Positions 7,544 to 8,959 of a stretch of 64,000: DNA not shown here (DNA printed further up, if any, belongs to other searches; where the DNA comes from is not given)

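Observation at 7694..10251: FAD oxidoreductase and MetE-like Zn alkyltransferase with a 43-nt coding overlap: candidate demethylase or thiol-alkyl-transfer module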

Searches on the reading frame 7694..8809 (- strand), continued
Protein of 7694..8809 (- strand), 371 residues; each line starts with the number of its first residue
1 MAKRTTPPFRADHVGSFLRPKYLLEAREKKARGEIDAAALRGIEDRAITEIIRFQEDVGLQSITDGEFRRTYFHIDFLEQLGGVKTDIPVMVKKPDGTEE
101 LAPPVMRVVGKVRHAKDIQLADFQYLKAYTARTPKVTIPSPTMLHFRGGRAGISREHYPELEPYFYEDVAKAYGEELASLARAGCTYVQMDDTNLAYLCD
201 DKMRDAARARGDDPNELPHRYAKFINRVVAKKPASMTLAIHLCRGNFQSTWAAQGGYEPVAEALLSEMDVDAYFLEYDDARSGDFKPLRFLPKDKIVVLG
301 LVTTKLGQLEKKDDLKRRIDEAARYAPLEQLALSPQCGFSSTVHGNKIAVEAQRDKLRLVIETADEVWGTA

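Call 20: search_solved_structures(query=window:7694-8809:-, max_evalue=0.001, show_alignments=2)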
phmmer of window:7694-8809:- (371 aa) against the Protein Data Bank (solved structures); distinct sequences matched with E-value up to 0.001: 11.
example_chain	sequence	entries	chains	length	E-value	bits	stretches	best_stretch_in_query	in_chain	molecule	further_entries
1ypx_A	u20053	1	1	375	1.8e-99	336.4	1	6-369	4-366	putative vitamin-B12 independent methionine synthase family protein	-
3ppf_A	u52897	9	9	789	1.4e-10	44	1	2-192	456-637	5-methyltetrahydropteroyltriglutamate--homocysteine methyltransferase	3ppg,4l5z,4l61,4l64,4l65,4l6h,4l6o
3ppc_A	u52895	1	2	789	1.4e-10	44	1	2-192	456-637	5-methyltetrahydropteroyltriglutamate--homocysteine methyltransferase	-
3pph_A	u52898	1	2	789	1.4e-10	44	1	2-192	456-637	5-methyltetrahydropteroyltriglutamate--homocysteine methyltransferase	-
1t7l_A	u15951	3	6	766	2.2e-10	43.4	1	6-193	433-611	5-methyltetrahydropteroyltriglutamate--homocysteine methyltransferase | 5-methyltetrahydropteroyltriglutamate-homocysteine methyltransferase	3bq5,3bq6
1xdj_A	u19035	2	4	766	2.2e-10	43.4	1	6-193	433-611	5-methyltetrahydropteroyltriglutamate--homocysteine methyltransferase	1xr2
1xpg_A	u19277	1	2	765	2.2e-10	43.4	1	6-193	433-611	5-methyltetrahydropteroyltriglutamate--homocysteine methyltransferase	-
3rpd_A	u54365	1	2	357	4.7e-09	39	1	15-197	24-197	Methionine synthase (B12-independent)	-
2nq5_A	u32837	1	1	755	7.2e-08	35.1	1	10-195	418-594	5-methyltetrahydropteroyltriglutamate--homocysteine methyltransferase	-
3l7r_A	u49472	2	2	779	7.9e-08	35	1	10-195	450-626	5-methyltetrahydropteroyltriglutamate--homocysteine methyltransferase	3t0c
4ztx_A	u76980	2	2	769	0.00018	23.9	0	6-340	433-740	Cobalamin-Independent Methionine synthase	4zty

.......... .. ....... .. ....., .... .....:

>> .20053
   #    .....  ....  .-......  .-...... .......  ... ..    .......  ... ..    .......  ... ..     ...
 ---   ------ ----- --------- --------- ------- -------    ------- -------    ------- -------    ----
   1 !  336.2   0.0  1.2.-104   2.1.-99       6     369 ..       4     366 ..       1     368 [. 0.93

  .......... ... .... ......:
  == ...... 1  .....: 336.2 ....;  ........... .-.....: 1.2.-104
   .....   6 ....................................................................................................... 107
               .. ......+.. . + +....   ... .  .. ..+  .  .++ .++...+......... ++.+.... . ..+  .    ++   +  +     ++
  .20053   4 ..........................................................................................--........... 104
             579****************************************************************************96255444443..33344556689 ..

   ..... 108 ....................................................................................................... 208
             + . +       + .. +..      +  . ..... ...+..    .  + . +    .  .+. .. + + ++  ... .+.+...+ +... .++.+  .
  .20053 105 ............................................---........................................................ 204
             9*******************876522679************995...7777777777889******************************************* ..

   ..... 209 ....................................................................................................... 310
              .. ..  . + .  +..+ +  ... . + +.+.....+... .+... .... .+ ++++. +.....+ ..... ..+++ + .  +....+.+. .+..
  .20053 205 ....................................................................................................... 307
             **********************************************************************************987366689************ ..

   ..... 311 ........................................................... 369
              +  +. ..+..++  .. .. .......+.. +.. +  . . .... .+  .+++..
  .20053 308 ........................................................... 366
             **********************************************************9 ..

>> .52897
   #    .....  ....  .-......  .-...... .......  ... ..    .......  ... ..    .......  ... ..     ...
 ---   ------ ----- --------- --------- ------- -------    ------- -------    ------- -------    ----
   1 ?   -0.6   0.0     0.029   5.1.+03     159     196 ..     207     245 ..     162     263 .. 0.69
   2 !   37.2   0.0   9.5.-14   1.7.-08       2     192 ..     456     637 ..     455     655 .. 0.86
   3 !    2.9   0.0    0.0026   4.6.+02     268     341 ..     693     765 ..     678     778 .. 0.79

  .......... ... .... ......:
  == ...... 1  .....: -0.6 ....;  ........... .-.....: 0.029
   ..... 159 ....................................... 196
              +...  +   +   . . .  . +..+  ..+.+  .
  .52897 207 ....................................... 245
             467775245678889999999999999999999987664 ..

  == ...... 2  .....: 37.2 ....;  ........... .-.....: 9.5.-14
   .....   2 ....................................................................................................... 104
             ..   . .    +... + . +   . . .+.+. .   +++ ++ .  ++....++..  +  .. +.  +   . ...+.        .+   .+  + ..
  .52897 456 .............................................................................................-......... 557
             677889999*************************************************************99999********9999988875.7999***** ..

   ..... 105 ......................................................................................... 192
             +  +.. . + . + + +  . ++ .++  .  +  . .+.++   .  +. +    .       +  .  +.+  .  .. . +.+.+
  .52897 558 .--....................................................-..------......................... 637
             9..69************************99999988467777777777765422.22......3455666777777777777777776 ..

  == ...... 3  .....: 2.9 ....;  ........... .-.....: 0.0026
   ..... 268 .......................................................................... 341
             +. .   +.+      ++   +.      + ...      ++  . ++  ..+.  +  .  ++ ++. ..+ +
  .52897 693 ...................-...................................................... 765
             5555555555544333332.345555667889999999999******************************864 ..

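Call 33: search_dna_similar(query=window:7694-8809:-, collection=plasmids, mode=protein, max_rows=40, max_evalue=1e-30)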
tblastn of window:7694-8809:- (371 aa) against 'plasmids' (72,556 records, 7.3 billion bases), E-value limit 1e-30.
Records with a match: 95; places in all: 99; records where one place covers at least 80% of the query: 94.
Best place of each record, by identity: <60% 95.
By first word of the organism name: Klebsiella 30; Priestia 19; Pediococcus 10; Lactiplantibacillus 7; Moraxella 4; Clostridium 4; Rhodovulum 4; Listeria 2; Providencia 2; Nonomuraea 1; and 12 more.
By predicted mobility (MOB-suite, as given by PLSDB): non-mobilizable 46; mobilizable 29; conjugative 20.
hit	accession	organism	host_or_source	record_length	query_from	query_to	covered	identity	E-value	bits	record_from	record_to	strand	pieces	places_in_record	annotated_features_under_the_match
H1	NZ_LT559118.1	Nonomuraea gerenzanensis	-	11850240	4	369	99%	53.0%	4e-118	383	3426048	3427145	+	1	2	none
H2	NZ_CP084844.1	Klebsiella pneumoniae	Water,Whole organism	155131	3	368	99%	49.5%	1e-109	359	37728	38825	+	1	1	cobalamin-independent methionine synthase II family protein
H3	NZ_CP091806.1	Klebsiella quasipneumoniae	Homo sapiens,anal swab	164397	3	368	99%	49.5%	1e-109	359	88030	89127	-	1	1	cobalamin-independent methionine synthase II family protein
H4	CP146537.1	Klebsiella quasipneumoniae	Hospital Wastewater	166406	3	368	99%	49.5%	1e-109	359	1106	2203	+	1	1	cobalamin-independent methionine synthase II family protein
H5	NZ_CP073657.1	Klebsiella quasipneumoniae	Homo sapiens,mixed culture,blood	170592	3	368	99%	49.5%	1e-109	359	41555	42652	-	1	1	cobalamin-independent methionine synthase II family protein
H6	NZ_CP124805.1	Klebsiella variicola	Homo sapiens,Human gut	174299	3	368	99%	49.5%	1e-109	359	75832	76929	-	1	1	cobalamin-independent methionine synthase II family protein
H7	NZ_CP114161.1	Klebsiella quasipneumoniae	Homo sapiens,urine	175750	3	368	99%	49.5%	1e-109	359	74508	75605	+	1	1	cobalamin-independent methionine synthase II family protein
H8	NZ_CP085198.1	Klebsiella quasipneumoniae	Children,cell culture,BALF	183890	3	368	99%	49.5%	1e-109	359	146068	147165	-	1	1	cobalamin-independent methionine synthase II family protein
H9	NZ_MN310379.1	Klebsiella quasipneumoniae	-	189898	3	368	99%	49.5%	1e-109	359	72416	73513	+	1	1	cobalamin-independent methionine synthase II family protein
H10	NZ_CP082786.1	Klebsiella quasipneumoniae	Eclectus roratus,Faeces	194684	3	368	99%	49.5%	1e-109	359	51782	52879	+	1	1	cobalamin-independent methionine synthase II family protein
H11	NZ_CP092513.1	Klebsiella quasipneumoniae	Homo sapiens,HVS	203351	3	368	99%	49.5%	1e-109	359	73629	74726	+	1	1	cobalamin-independent methionine synthase II family protein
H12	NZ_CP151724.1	Klebsiella variicola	whole organism,Sink drain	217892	3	368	99%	49.5%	1e-109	359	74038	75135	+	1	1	cobalamin-independent methionine synthase II family protein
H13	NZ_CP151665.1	Klebsiella variicola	Homo sapiens,urine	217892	3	368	99%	49.5%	1e-109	359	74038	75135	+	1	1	cobalamin-independent methionine synthase II family protein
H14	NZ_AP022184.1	Klebsiella quasipneumoniae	-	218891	3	368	99%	49.5%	1e-109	359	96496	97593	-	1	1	cobalamin-independent methionine synthase II family protein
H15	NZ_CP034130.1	Klebsiella quasipneumoniae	Homo sapiens,blood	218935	3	368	99%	49.5%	1e-109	359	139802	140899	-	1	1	cobalamin-independent methionine synthase II family protein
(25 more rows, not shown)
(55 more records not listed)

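Call 34: get_annotated_region(hit=H2, flank=7000)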
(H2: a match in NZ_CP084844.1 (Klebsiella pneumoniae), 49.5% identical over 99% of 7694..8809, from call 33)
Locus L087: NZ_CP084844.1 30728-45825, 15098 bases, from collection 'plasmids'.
description: Klebsiella pneumoniae strain SB611 plasmid pKp_SB611_1, complete sequence
organism: Klebsiella pneumoniae (NCBI taxid 573)
taxonomy: Bacteria; Pseudomonadota; Gammaproteobacteria; Enterobacterales; Enterobacteriaceae; Klebsiella; Klebsiella pneumoniae
host: -; source: Water,Whole organism; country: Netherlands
typing (MOB-suite, as given by PLSDB): non-mobilizable; replicon IncFIB,IncFII,rep_cluster_2183
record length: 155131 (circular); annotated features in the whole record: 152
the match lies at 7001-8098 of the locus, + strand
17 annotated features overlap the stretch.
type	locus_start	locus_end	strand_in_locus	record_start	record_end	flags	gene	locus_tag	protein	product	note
CDS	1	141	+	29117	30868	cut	arsA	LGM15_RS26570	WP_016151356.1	arsenite efflux transporter ATPase subunit ArsA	-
predicted_resistance_gene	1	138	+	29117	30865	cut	arsA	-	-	arsenite efflux transporter ATPase subunit ArsA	predicted by amrfinderplus; class ARSENIC; identity 98.8%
CDS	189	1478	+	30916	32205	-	arsB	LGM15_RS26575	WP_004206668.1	arsenite efflux transporter membrane subunit ArsB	-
predicted_resistance_gene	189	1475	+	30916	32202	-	arsB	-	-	arsenite efflux transporter membrane subunit ArsB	predicted by amrfinderplus; class ARSENIC; identity 98.83%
CDS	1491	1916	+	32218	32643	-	arsC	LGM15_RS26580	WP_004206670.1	glutaredoxin-dependent arsenate reductase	-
predicted_resistance_gene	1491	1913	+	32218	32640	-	arsC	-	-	glutaredoxin-dependent arsenate reductase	predicted by amrfinderplus; class ARSENIC; identity 98.58%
CDS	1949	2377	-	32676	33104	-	-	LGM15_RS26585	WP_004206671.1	GNAT family N-acetyltransferase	-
CDS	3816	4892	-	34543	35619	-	-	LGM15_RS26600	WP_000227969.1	IS110 family transposase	-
CDS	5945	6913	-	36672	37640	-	-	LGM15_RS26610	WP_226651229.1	IS5 family transposase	-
CDS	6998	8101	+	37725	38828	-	-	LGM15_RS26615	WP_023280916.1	cobalamin-independent methionine synthase II family protein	-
CDS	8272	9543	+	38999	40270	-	urtA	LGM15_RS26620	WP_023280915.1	urea ABC transporter substrate-binding protein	GO:0015840 - urea transport [Evidence IEA]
CDS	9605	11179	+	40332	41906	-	urtB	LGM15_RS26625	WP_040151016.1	urea ABC transporter permease subunit UrtB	GO:0015840 - urea transport [Evidence IEA]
CDS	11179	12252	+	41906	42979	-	urtC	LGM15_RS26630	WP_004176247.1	urea ABC transporter permease subunit UrtC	GO:0015840 - urea transport [Evidence IEA]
CDS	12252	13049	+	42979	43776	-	urtD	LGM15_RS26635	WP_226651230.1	urea ABC transporter ATP-binding protein UrtD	GO:0015840 - urea transport [Evidence IEA]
CDS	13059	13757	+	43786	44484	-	urtE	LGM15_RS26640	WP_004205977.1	urea ABC transporter ATP-binding subunit UrtE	GO:0015840 - urea transport [Evidence IEA]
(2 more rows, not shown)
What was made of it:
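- A Klebsiella plasmid copy sits beside a urea-type ABC transporter (call 34).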

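Call 37: find_encoding_contigs(protein=P0013, flank=10000, max_places=2)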
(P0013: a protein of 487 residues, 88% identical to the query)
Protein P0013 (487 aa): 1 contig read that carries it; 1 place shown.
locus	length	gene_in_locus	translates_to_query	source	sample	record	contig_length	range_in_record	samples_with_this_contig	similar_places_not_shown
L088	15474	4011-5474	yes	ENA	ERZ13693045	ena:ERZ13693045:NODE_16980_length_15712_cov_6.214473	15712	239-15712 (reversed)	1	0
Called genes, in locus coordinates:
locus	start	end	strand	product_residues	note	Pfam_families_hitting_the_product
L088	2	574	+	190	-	?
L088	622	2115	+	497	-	PF01946:Thi4 (faint), PF00890:FAD_binding_2 (faint), PF01134:GIDA (weak), PF01266:DAO (faint), PF12831:FAD_oxidored, PF13450:NAD_binding_8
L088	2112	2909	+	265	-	PF09339:HTH_IclR, PF01614:IclR_C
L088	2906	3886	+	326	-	PF04412:AcnX, PF28403:AcnX_2nd, PF28406:AcnX_3rd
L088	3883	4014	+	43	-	PF01989:AcnX_swivel_put (weak)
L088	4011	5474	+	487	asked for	PF01989:AcnX_swivel_put, PF01717:Meth_synt_2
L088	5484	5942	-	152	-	PF13279:4HBT_2, PF03061:4HBT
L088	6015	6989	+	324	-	PF13365:Trypsin_2, PF00595:PDZ (faint), PF13180:PDZ_2, PF17820:PDZ_6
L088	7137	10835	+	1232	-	PF02574:S-methyl_trans, PF00809:Pterin_bind, PF02607:B12-binding_2, PF02310:B12-binding, PF02965:Met_synt_B12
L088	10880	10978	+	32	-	PF17070:Thx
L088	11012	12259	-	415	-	PF00072:Response_reg, PF14532:Sigma54_activ_2, PF25601:AAA_lid_14, PF02954:HTH_8 (weak)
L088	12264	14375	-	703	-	PF00672:HAMP, PF12860:PAS_7 (faint), PF00512:HisKA, PF02518:HATPase_c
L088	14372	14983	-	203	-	PF14334:DUF4390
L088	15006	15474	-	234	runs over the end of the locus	?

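Call 38: find_encoding_contigs(protein=P0033, flank=7000, max_places=1)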
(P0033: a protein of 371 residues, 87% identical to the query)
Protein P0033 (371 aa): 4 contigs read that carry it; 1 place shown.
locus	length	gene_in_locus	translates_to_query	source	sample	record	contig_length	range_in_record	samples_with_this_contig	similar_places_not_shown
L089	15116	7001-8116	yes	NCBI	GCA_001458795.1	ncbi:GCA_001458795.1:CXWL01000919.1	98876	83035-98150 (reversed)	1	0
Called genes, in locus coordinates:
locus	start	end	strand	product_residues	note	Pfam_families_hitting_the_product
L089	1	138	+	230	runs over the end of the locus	PF01557:FAA_hydrolase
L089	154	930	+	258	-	PF00378:ECH_1, PF16113:ECH_2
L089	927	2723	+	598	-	PF00501:AMP-binding, PF23562:AMP-binding_C_3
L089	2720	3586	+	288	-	PF04909:Amidohydro_2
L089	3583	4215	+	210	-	PF02798:GST_N, PF13417:GST_N_3, PF13409:GST_N_2, PF13410:GST_C_2 (weak)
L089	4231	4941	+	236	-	PF12391:PCDO_beta_N, PF00775:Dioxygenase_C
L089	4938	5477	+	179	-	PF00775:Dioxygenase_C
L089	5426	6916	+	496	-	PF01946:Thi4 (faint), PF00890:FAD_binding_2 (weak), PF01134:GIDA (faint), PF01266:DAO (weak), PF12831:FAD_oxidored, PF13450:NAD_binding_8 (weak)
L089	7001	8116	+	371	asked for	PF01717:Meth_synt_2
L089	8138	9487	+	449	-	PF00206:Lyase_1, PF10397:ADSL_C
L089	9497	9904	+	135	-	PF02627:CMD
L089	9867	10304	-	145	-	PF13279:4HBT_2, PF03061:4HBT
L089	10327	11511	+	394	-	PF01494:FAD_binding_3, PF13450:NAD_binding_8 (faint)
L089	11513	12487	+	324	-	PF13365:Trypsin_2, PF00595:PDZ (weak), PF13180:PDZ_2, PF17820:PDZ_6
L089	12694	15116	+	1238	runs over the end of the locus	PF02574:S-methyl_trans, PF00809:Pterin_bind, PF02607:B12-binding_2, PF02310:B12-binding, PF02965:Met_synt_B12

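Call 39: find_encoding_contigs(protein=P0050, flank=7000, max_places=1)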
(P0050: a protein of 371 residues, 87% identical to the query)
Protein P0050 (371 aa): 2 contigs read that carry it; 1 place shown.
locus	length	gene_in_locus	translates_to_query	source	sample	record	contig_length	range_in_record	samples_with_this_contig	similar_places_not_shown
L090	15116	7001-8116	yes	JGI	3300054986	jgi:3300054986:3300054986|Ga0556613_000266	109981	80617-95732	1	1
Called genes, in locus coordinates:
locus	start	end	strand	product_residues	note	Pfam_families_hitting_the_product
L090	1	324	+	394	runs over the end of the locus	PF07642:BBP2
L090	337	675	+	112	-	PF00543:P-II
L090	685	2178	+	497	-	PF00909:Ammonium_transp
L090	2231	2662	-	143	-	PF01047:MarR, PF12802:MarR_2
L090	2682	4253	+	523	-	PF00501:AMP-binding, PF13193:AMP-binding_C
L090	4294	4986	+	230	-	PF01557:FAA_hydrolase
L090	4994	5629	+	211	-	PF02798:GST_N, PF13417:GST_N_3, PF13409:GST_N_2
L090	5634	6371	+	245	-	PF12391:PCDO_beta_N, PF00775:Dioxygenase_C, PF13620:CarboxypepD_reg (weak)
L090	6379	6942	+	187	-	PF00775:Dioxygenase_C, PF13620:CarboxypepD_reg (faint)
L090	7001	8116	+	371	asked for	PF01717:Meth_synt_2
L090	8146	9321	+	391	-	PF01494:FAD_binding_3, PF13450:NAD_binding_8 (weak)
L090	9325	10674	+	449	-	PF00206:Lyase_1, PF10397:ADSL_C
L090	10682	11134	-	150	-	PF13279:4HBT_2, PF03061:4HBT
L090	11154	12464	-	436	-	PF07690:MFS_1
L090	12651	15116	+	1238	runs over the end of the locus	PF02574:S-methyl_trans, PF00809:Pterin_bind, PF02607:B12-binding_2, PF02310:B12-binding, PF02965:Met_synt_B12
